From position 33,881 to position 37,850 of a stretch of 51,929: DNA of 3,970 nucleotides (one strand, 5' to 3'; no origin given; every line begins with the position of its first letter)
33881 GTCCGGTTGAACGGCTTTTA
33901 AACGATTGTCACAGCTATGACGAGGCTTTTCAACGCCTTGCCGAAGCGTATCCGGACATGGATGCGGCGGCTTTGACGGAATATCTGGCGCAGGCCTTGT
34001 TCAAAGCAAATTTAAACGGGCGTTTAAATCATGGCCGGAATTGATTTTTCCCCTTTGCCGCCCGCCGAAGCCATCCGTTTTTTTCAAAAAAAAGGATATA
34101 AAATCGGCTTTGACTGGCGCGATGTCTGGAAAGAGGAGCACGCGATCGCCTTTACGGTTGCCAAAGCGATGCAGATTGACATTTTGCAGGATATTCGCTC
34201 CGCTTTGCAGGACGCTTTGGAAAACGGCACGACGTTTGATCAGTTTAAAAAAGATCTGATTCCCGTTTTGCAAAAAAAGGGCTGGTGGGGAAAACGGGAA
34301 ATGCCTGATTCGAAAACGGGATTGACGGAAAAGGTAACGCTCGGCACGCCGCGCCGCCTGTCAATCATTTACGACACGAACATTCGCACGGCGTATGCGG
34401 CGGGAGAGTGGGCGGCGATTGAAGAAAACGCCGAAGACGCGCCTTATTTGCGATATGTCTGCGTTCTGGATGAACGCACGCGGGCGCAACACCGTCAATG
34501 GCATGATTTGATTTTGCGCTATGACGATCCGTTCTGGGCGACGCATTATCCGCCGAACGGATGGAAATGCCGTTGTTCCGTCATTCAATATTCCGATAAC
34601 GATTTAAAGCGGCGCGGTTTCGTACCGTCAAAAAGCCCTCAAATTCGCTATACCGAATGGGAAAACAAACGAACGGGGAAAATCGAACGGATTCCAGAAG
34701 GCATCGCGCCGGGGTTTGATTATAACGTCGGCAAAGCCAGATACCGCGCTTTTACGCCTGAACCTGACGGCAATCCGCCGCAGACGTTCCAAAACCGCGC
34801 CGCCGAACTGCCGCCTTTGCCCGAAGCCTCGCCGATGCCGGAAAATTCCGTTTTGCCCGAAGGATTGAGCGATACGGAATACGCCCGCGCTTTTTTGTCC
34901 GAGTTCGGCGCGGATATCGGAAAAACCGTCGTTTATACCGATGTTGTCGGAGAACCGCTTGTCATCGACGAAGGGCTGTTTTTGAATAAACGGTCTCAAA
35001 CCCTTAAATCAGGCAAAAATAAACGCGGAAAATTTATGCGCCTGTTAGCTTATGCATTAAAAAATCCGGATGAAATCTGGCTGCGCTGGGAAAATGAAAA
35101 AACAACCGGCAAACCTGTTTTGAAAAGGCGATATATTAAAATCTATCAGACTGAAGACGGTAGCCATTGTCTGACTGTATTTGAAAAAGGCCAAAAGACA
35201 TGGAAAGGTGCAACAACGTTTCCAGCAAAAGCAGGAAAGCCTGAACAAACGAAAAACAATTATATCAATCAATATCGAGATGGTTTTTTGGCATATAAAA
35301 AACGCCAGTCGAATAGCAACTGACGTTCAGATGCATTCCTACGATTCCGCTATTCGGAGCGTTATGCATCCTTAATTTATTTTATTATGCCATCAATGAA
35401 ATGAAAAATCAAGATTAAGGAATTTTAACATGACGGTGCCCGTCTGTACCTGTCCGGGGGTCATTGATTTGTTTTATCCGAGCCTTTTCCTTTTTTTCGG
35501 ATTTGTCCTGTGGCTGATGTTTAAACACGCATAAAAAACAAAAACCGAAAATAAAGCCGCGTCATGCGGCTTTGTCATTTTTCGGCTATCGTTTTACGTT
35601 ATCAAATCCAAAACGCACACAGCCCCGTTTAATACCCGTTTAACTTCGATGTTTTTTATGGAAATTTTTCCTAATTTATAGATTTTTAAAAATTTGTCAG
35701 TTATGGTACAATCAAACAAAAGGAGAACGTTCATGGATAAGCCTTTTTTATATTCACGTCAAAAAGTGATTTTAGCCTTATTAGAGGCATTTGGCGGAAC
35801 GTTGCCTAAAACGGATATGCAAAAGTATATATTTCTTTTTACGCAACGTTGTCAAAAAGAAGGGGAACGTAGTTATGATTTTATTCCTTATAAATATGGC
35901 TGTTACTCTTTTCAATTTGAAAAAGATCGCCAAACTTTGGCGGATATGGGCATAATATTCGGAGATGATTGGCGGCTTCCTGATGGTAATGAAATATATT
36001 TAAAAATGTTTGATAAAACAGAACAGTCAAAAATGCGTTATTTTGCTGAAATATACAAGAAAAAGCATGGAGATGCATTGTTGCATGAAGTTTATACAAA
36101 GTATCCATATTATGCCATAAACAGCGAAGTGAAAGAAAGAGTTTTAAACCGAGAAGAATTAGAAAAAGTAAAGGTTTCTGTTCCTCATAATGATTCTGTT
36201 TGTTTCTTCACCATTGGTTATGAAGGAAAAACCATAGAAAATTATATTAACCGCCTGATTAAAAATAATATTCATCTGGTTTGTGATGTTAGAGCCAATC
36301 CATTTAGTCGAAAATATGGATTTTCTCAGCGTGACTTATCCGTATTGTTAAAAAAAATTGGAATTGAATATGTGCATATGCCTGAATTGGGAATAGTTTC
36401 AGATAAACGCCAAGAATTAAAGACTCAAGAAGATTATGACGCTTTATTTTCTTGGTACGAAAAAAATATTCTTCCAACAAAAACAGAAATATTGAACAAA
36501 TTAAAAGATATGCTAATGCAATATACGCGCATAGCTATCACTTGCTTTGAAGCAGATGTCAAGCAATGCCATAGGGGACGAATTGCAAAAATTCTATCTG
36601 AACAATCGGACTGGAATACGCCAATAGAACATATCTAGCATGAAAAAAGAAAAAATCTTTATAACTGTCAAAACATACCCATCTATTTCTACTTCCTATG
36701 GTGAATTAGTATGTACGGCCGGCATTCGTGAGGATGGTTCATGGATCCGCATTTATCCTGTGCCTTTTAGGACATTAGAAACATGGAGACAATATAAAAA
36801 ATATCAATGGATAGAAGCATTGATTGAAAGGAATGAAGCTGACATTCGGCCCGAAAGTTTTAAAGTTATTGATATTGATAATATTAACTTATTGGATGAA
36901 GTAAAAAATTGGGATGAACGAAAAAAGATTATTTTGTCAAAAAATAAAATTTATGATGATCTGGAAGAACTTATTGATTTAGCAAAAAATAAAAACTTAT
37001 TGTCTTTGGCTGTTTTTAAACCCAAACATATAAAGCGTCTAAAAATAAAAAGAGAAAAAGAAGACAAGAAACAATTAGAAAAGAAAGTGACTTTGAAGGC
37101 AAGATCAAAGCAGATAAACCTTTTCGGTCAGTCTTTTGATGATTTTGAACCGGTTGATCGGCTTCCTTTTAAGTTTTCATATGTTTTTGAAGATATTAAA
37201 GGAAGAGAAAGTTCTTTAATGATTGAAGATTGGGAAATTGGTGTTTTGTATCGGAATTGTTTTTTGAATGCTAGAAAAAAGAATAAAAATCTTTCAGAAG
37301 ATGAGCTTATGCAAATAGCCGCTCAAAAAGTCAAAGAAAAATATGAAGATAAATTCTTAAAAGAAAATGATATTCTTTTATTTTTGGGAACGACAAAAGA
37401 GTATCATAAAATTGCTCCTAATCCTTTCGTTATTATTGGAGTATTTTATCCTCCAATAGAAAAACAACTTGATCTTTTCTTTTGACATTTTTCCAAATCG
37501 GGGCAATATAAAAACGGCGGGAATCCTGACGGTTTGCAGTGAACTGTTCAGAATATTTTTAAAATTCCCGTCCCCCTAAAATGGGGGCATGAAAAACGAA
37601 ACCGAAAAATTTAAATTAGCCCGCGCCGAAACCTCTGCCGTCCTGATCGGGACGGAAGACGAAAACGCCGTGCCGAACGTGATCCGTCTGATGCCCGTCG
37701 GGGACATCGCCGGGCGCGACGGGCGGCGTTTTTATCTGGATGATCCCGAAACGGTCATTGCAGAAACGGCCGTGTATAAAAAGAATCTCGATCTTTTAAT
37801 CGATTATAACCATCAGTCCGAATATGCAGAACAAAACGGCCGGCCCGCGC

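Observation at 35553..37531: AT-rich two-gene moron splitting the Mu head module: YwgA/Panacea-like + DUF488 fusion with an unassignable 281-aa partner (candidate new defence or TA-like system)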

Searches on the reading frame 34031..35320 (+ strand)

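Call 4: search_protein_families(library=pfam, proteins=[window:34031-35320:+], max_evalue=0.1)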
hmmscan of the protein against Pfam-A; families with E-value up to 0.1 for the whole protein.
window:34031-35320:+ (430 aa): 2 families
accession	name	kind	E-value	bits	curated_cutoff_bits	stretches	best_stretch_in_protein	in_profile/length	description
PF18810.6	PBECR2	-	4.6e-31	108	27.1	1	287-423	1-120/120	phage-Barnase-EndoU-ColicinE5/D-RelE like nuclease2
PF04233.19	Phage_Mu_F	-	3.4e-24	86.2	29.6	1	53-185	1-112/112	Phage Mu protein F like protein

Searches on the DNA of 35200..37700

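Call 95: search_rna_families(source=window, start=35200, end=37700, threshold=evalue, max_evalue=0.1)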
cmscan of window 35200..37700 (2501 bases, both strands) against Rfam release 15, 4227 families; matches with E-value up to 0.1: 1.
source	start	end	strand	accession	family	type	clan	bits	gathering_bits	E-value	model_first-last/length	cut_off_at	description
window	36011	36122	+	RF02111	IS009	Gene;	-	20.6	117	0.049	1-199/199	no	IS009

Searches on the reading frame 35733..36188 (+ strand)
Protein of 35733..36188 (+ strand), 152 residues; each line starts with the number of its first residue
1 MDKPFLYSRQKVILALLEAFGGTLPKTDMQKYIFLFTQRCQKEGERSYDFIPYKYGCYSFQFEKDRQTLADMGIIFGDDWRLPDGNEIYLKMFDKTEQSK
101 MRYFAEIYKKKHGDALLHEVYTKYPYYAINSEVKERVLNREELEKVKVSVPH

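Call 66: search_solved_structures(query=A4, max_evalue=10, show_alignments=2)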
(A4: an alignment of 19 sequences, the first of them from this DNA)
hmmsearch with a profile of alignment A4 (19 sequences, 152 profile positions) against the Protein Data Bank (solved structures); distinct sequences matched with E-value up to 10: 1.
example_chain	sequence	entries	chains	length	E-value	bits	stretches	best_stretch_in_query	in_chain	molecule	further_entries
6gbs_A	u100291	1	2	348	0.16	15.1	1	69-137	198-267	Putative mRNA decapping protein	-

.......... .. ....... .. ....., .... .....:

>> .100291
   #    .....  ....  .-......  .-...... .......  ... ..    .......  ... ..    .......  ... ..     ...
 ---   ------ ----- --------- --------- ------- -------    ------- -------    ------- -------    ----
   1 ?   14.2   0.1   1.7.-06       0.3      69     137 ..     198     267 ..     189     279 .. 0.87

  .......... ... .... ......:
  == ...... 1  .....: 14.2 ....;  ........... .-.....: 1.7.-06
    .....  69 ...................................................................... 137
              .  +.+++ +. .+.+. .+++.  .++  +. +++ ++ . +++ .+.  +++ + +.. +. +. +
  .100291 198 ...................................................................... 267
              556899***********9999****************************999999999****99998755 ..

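Call 102: search_protein_representatives(protein=window:35733-36188:+)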
Query: 152 residues. Proteins with E-value up to 0.001 (for the whole library): 765; up to 1e-10: 254; up to 1e-30: 3. The best 150 are listed.
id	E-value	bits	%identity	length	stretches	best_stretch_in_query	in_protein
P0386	5.3e-38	146.5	50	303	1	5-148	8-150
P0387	1.9e-32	128.5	49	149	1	14-147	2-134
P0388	9.7e-31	123.0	50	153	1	7-139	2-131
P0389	1.1e-28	116.3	44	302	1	6-148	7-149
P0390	1.2e-27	112.9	44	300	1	7-146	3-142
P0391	2.1e-26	108.9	41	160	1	6-151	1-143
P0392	5.6e-26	107.5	43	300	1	6-146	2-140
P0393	5.1e-25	104.4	41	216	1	7-147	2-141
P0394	4.5e-24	101.3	42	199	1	5-144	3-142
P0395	4.9e-24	101.2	52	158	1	3-113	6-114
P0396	5.3e-24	101.1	45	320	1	6-148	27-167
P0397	9.4e-24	100.3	43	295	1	6-145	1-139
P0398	1.3e-23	99.8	39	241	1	8-148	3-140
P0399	2.6e-23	98.8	41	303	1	6-141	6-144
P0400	3.3e-23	98.5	43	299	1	6-151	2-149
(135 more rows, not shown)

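Call 104: search_protein_families(library=pfam, alignment_id=A9, max_evalue=0.01)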
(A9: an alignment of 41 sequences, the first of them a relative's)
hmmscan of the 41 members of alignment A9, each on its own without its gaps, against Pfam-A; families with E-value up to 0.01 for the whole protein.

A. member 1, P0417 (272 aa): 0 families

B. families by the number of members that match (of 41 scanned): 6 families
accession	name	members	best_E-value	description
PF04343.18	DUF488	23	5.6e-27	Domain of unknown function DUF488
PF22751.1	DUF488-N3a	11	4.2e-08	Active DUF488-N3 subclade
PF06969.22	HemN_C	3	0.00092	HemN C-terminal domain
PF13274.11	SocA_Panacea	2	0.0034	Antitoxin SocA-like, Panacea domain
PF06203.19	CCT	1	0.0039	CCT motif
PF01735.24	PLA2_B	1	0.0078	Lysophospholipase catalytic domain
